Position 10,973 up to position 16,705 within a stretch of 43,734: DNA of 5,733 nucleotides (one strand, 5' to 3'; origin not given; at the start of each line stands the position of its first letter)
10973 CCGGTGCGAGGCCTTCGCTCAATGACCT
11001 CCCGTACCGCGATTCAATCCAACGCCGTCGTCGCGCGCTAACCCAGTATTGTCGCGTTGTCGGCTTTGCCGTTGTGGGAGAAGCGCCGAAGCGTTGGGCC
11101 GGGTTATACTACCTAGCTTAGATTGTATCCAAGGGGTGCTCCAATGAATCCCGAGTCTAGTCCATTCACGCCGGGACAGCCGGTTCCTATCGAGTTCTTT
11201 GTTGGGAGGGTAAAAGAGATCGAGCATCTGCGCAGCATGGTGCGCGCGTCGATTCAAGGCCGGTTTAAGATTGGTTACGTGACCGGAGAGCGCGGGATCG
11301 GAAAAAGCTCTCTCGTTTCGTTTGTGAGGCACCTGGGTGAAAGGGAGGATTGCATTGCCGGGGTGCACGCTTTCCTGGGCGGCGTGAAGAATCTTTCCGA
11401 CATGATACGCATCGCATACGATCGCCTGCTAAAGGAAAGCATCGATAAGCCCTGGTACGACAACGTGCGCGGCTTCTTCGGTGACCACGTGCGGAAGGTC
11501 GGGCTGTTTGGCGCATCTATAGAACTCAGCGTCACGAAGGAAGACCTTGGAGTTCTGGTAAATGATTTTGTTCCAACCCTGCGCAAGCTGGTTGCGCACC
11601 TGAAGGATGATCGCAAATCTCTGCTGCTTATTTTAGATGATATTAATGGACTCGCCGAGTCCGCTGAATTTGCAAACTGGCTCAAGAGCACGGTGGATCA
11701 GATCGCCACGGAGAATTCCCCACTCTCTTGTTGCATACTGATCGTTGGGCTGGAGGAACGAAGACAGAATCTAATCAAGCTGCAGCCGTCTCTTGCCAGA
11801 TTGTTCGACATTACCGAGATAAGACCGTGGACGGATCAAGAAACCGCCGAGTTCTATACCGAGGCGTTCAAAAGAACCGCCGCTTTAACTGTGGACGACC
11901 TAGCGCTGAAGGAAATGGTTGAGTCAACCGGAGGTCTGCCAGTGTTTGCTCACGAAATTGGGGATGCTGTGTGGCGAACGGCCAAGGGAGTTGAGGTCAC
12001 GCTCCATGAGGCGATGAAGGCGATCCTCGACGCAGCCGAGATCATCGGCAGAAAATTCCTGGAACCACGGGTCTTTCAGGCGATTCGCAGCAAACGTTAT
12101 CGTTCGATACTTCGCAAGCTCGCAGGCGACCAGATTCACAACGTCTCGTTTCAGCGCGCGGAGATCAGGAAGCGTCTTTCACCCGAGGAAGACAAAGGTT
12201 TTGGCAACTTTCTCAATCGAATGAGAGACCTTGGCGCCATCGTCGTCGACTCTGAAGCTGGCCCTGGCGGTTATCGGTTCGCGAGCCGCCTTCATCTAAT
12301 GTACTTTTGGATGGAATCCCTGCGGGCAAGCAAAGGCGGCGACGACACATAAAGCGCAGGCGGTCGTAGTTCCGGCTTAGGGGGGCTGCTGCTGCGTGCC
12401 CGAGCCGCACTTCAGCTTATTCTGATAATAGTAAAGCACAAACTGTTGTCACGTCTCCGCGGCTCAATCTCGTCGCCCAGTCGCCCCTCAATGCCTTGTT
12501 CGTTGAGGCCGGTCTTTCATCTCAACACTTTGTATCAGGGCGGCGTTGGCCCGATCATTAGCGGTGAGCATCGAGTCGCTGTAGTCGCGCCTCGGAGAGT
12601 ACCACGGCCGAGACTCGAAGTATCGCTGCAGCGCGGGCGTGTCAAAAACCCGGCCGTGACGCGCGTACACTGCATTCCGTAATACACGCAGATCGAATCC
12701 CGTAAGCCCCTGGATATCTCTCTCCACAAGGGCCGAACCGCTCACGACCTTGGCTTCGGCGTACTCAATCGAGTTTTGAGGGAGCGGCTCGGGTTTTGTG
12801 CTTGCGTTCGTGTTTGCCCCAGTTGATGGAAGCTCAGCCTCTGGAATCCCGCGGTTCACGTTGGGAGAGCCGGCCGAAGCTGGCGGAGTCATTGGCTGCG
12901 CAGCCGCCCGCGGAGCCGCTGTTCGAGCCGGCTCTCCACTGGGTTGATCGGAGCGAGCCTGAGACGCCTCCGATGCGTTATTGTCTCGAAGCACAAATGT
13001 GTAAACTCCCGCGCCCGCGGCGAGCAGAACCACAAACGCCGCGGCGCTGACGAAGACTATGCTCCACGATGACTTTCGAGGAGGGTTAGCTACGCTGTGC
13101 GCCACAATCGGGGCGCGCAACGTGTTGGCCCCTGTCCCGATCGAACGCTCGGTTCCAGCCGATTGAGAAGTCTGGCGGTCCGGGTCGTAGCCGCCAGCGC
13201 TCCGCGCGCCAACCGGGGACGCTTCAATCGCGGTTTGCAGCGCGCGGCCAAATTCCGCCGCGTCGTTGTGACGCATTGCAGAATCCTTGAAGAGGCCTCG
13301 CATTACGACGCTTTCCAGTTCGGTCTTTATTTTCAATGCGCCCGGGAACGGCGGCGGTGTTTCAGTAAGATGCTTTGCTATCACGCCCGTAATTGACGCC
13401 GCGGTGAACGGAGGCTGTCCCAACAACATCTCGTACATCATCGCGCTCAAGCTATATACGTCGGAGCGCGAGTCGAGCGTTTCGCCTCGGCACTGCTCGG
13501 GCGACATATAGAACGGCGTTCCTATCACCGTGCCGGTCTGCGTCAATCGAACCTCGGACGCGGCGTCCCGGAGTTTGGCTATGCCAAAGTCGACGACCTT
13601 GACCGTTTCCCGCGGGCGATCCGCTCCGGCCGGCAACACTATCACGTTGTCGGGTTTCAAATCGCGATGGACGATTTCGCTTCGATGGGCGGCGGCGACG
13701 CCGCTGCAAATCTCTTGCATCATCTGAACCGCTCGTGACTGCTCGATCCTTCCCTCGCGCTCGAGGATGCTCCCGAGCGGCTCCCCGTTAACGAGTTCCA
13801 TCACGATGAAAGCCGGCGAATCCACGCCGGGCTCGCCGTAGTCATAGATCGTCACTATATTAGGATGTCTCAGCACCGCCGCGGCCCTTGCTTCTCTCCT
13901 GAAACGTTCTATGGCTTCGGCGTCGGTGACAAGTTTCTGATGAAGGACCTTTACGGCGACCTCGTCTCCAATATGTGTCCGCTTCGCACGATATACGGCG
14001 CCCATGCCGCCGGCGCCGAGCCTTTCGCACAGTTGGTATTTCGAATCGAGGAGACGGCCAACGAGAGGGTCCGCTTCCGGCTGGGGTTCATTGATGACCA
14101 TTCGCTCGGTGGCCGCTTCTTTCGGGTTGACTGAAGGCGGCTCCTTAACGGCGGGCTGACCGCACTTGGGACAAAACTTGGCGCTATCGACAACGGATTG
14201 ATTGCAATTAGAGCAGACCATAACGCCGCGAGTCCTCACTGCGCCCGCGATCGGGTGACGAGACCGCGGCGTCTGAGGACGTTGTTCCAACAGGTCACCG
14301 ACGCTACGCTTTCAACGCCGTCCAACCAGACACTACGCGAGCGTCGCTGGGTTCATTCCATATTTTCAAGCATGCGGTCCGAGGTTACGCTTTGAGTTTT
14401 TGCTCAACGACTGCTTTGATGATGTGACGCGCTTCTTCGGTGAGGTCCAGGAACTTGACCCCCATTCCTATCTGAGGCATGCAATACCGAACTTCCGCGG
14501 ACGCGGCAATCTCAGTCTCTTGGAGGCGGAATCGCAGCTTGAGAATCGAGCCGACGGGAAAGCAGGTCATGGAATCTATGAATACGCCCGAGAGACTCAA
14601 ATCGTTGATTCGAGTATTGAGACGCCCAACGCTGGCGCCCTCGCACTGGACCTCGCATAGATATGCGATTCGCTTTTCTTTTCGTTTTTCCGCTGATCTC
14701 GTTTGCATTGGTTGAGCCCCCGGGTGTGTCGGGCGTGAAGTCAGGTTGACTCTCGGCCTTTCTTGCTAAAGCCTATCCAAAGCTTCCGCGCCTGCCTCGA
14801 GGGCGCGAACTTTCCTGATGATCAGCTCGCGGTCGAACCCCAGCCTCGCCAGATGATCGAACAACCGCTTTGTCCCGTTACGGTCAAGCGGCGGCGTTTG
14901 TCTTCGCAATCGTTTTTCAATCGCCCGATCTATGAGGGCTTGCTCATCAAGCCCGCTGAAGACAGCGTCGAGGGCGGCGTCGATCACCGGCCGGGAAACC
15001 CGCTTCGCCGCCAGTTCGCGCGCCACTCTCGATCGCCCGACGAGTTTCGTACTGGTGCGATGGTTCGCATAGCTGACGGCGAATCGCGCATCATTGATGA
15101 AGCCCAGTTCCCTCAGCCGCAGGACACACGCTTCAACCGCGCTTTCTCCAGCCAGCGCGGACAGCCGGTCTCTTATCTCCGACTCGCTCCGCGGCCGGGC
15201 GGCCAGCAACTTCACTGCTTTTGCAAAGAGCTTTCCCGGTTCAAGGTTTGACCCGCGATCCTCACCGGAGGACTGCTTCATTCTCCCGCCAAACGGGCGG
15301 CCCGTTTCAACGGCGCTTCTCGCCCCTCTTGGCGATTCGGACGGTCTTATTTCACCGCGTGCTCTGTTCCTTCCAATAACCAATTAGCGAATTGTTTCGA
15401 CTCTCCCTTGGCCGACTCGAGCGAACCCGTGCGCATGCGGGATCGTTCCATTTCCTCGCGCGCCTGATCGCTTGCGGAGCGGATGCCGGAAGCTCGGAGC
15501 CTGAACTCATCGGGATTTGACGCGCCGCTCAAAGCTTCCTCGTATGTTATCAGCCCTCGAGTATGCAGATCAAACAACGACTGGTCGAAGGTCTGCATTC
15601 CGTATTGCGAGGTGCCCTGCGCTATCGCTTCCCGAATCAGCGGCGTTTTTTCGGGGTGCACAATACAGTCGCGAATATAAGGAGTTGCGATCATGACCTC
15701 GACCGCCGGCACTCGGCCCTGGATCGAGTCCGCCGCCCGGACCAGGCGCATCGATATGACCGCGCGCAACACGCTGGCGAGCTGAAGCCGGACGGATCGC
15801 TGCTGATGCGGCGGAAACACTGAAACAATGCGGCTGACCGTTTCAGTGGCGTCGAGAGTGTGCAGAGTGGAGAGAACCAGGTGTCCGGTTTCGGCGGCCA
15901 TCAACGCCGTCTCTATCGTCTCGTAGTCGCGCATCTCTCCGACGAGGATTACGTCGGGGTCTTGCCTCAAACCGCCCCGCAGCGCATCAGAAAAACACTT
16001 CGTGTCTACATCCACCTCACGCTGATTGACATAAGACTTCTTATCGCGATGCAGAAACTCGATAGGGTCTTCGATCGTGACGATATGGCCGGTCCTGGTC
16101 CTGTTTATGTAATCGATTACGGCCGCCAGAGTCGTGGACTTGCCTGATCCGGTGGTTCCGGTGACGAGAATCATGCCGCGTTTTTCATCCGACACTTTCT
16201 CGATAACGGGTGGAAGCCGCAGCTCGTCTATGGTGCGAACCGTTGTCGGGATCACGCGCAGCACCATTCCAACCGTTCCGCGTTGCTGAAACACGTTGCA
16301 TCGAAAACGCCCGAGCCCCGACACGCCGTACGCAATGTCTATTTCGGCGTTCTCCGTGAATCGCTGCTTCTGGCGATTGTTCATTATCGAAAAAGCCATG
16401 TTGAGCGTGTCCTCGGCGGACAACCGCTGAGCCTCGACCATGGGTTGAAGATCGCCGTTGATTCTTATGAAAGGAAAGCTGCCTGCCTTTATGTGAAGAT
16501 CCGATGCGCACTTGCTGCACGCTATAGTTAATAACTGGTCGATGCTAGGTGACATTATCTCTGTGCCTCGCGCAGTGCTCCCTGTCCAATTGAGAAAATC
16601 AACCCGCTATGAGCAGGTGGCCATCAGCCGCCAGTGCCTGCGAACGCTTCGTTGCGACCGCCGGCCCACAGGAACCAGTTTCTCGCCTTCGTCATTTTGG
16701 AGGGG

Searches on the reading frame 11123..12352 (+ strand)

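Call 27: search_protein_families(library=pfam, proteins=[window:11123-12352:+], max_evalue=0.001)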
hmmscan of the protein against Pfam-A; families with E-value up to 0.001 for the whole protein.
window:11123-12352:+ (409 aa): 5 families
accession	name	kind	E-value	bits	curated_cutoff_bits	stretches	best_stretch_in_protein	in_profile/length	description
PF13191.12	AAA_16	-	8.6e-14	52.8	32.6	1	26-179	2-146/167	AAA ATPase domain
PF01637.24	ATPase_2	-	5.9e-07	30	33.2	1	26-273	1-219/225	ATPase domain predominantly from Archaea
PF13401.12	AAA_22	-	3.2e-05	24.7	27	1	49-214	6-127/130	AAA domain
PF20703.3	nSTAND1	-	0.00015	22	27.1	1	24-294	14-247/379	Novel STAND NTPase 1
PF05729.18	NACHT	-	0.0007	19.9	26.7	0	53-250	5-165/167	NACHT domain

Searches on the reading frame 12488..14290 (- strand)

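Call 27: search_protein_families(library=pfam, proteins=[window:12488-14290:-], max_evalue=0.001)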
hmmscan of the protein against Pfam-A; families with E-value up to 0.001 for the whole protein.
window:12488-14290:- (600 aa): 7 families
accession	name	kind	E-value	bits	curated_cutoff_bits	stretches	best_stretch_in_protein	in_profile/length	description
PF00069.31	Pkinase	-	4e-48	164.5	31.7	1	85-309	1-211/263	Protein kinase domain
PF07714.23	PK_Tyr_Ser-Thr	-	2.9e-33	115.7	23.1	1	87-337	3-245/258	Protein tyrosine and serine/threonine kinase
PF13308.11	YARHG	-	1.4e-21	76.6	27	1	519-590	11-84/85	YARHG domain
PF03109.22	ABC1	-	4.8e-08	32.9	22.9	0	123-240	113-216/244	ABC1 atypical kinase-like domain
PF13240.11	Zn_Ribbon_1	-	2.1e-06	27.8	25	1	26-46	2-22/23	zinc-ribbon domain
PF01636.29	APH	-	2.4e-05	24.6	23.2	0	201-246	165-205/239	Phosphotransferase enzyme family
PF12773.13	DZR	-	0.00032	21.2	27.3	1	26-46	1-21/45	Double zinc ribbon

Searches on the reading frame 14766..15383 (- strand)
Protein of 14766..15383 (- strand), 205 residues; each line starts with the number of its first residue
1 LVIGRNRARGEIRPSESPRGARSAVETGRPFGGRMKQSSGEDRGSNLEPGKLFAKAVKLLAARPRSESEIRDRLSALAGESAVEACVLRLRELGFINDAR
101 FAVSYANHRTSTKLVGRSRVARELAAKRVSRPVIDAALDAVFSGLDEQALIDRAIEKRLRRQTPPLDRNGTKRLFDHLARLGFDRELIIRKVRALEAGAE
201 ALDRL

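Call 27: search_protein_families(library=pfam, proteins=[window:14766-15383:-], max_evalue=0.001)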
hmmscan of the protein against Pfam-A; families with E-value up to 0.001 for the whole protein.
window:14766-15383:- (205 aa): 3 families
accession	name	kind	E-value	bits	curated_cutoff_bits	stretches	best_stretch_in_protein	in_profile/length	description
PF02631.22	RecX_HTH2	-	1.8e-12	47.7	26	1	97-138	1-42/42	RecX, second three-helix domain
PF21982.2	RecX_HTH1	-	6.1e-07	29.7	26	1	53-90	2-40/40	RecX, first three-helix domain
PF21981.2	RecX_HTH3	-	2.8e-05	24.6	26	1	146-189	1-45/48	RecX, third three-helix domain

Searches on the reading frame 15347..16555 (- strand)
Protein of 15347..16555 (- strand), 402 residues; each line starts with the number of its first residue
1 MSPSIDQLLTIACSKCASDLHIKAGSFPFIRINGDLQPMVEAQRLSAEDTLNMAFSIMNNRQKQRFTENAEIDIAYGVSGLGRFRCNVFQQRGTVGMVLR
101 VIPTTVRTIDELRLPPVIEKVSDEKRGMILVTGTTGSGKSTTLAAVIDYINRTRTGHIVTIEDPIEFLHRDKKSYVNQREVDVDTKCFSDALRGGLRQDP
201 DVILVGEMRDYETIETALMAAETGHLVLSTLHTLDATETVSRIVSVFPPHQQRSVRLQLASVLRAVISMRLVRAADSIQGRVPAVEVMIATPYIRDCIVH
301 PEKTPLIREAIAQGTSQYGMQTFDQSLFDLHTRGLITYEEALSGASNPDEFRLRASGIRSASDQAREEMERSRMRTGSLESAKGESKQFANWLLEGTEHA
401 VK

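Call 27: search_protein_families(library=pfam, proteins=[window:15347-16555:-], max_evalue=0.001)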
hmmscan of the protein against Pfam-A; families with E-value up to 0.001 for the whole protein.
window:15347-16555:- (402 aa): 5 families
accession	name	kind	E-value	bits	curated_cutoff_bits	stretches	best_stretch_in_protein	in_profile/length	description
PF00437.27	T2SSE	-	1.7e-47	162.3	24.9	1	4-280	11-286/370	Type II/IV secretion system protein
PF13191.12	AAA_16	-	6.6e-05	23.9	32.6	1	118-225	16-132/167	AAA ATPase domain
PF06414.18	Zeta_toxin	-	9.8e-05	22.3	22.3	1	121-179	11-68/199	Zeta toxin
PF13555.12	AAA_29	-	0.00022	21.3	27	1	124-146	20-42/61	P-loop containing region of AAA domain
PF25199.1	nSTAND_NTPase5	-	0.00039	20.7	34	1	117-167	32-82/145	Novel STAND NTPase 5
